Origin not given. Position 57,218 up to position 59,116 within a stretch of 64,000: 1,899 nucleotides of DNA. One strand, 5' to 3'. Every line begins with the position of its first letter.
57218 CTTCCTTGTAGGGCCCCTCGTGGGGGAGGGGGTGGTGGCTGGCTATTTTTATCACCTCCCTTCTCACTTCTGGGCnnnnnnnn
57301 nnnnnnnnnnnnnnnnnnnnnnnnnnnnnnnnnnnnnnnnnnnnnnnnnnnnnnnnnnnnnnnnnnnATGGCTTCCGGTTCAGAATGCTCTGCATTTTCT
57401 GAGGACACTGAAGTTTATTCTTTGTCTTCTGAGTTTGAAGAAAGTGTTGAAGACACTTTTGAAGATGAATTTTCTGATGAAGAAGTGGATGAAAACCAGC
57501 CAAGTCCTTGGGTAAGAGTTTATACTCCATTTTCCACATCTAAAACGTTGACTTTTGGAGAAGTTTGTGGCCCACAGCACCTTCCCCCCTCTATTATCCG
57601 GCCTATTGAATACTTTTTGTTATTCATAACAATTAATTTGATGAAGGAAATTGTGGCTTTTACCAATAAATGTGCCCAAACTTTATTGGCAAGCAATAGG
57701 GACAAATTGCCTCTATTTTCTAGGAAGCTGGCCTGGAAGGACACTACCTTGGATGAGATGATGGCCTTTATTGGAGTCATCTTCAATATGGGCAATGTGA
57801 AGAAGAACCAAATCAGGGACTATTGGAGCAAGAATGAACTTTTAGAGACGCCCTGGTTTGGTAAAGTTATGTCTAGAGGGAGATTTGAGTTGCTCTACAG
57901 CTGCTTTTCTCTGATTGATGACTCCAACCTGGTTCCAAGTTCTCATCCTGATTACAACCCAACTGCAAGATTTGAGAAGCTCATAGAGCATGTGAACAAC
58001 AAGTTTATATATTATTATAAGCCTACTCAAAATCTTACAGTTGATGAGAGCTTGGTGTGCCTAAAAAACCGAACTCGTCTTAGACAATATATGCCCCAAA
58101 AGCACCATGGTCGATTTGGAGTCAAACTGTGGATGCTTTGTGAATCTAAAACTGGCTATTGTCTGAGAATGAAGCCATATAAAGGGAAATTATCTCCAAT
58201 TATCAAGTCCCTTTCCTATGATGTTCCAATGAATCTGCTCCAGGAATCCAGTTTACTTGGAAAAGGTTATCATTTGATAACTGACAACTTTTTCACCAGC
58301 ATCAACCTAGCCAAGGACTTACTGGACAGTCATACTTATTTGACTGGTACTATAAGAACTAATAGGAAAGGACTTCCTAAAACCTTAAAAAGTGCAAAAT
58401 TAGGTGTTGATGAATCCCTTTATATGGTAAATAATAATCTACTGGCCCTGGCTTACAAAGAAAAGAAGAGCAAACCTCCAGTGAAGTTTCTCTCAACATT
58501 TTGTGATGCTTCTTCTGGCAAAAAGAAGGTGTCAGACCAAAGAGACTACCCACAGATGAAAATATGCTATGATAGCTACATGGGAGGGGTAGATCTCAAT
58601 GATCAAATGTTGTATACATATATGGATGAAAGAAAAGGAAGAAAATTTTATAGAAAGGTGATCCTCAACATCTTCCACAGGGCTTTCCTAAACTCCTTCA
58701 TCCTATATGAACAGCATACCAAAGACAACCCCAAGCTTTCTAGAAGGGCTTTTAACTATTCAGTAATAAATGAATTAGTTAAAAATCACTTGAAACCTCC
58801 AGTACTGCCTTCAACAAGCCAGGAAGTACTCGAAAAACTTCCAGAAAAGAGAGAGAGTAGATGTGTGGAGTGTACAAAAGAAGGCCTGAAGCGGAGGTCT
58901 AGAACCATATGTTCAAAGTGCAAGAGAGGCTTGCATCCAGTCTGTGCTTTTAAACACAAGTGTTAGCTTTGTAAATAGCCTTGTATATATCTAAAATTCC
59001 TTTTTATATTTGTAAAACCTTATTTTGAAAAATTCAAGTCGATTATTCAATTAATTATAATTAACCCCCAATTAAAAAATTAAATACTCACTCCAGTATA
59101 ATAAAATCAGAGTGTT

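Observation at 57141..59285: Potentially autonomous piggyBac with intact transposase, inserted at TTAA beside a host exon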

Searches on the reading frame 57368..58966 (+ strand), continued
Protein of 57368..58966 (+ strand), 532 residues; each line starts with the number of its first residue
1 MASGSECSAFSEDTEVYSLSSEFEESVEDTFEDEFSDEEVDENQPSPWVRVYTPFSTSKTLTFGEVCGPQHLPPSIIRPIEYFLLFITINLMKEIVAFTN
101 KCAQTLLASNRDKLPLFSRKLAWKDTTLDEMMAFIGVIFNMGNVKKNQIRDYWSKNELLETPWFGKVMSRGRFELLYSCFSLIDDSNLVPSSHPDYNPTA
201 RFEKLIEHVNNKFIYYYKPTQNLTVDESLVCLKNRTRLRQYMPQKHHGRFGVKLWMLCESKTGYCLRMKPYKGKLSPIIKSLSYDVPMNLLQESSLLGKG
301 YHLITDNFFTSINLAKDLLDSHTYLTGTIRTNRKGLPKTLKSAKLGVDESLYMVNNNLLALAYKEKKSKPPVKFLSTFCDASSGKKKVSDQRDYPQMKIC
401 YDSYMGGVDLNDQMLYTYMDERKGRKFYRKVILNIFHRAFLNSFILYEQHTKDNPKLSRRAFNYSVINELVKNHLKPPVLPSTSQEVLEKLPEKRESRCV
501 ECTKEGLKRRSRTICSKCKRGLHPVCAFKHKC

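Call 43: fold_search(model_id=the predicted structure, library=pdb)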
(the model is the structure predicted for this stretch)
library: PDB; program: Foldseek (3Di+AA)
matches with E <= 10: 408; with E <= 0.001: 8
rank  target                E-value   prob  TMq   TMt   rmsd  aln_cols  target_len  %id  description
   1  9c0f_D                7.2e-27  1.00  0.64  0.68   8.8       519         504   25  piggyBat transposase protein-DNA complex (released 2025-01-29)
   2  9c0f_C                2.4e-26  1.00  0.64  0.72   7.9       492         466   24  piggyBat transposase protein-DNA complex (released 2025-01-29)
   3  6x67_C                7.0e-25  1.00  0.64  0.71   6.7       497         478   26  Cryo-EM structure of piggyBac transposase strand transfer complex (STC) (released 2020-07-22)
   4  4dm0_A                1.5e-06  1.00  0.34  0.38   9.9       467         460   11  TN5 transposase: 20MER OUTSIDE END 2 MN complex (released 2012-02-22)
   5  1muh_A                3.4e-06  1.00  0.33  0.38  11.2       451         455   11  CRYSTAL STRUCTURE OF TN5 TRANSPOSASE COMPLEXED WITH TRANSPOSON END DNA (released 2002-09-27)
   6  3ecp_A                1.4e-05  1.00  0.33  0.37   8.7       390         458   12  Crystal Structure Of Tn5 Transposase Complexed With 5' Phosphorylated Transposon End DNA (released 2008-10-21)
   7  1mus_A                3.3e-05  1.00  0.31  0.35  11.5       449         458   11  crystal structure of Tn5 transposase complexed with resolved outside end DNA (released 2002-09-27)
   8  1mm8_A                4.5e-05  1.00  0.30  0.34  12.2       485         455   11  Crystal structure of Tn5 Transposase complexed with ME DNA (released 2002-12-13)
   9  9ij4_A                1.5e-02  0.44  0.14  0.11  13.2       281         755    8  Cryo-EM Structure of MILI(K852A)-piRNA-target (26-nt) (released 2025-01-22)
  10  4fcy_B                1.9e-02  0.25  0.15  0.17  38.8       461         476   12  Crystal structure of the bacteriophage Mu transpososome (released 2012-11-07)
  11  9s1e_B                3.2e-02  0.35  0.14  0.11  11.7       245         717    9  Cryo-EM structure of the endogeneous MIWI in complex with pachytene piRNA at 2.8A (released 2026-01-21)
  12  8rdu_S                5.4e-02  0.41  0.14  0.14  18.1       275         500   12  Conformational Landscape of the Type V-K CRISPR-associated TransposonIntegration Assembly CAST V-K composite map (released 2024-06-19)
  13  3k9k_A                6.0e-02  0.91  0.14  0.31  11.4       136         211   13  Transposase domain of Metnase (released 2010-07-14)
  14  4yot_B                6.7e-02  0.47  0.13  0.28  16.8       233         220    8  Crystal structure of a trimeric exonuclease PhoExo I from Pyrococcus horikoshii OT3 at 2.15A resolution (released 2015-07-15)
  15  3k9j_B                7.4e-02  0.87  0.13  0.31  11.6       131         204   14  Transposase domain of Metnase (released 2010-07-14)
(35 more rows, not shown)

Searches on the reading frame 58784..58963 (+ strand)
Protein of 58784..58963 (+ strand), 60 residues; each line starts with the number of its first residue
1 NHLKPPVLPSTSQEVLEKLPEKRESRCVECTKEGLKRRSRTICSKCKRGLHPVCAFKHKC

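Call 28: search_protein_families(library=pfam, proteins=[window:58784-58963:+], max_evalue=10)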
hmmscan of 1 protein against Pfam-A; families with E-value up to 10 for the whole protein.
window:58784-58963:+ (60 aa): 4 families
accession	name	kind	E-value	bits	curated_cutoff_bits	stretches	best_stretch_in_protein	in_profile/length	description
PF13771.12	zf-HC5HC2H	-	0.0015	19.1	29.1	1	13-60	26-72/91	PHD-like zinc-binding domain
PF13832.12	zf-HC5HC2H_2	-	0.0017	19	27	1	16-59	46-89/109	PHD-zinc-finger like domain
PF10217.14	DUF2039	-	0.073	13.8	27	1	21-55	51-84/89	Uncharacterized conserved protein (DUF2039)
PF18912.6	DZR_2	-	0.095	13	27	1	26-54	9-39/56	Double zinc ribbon domain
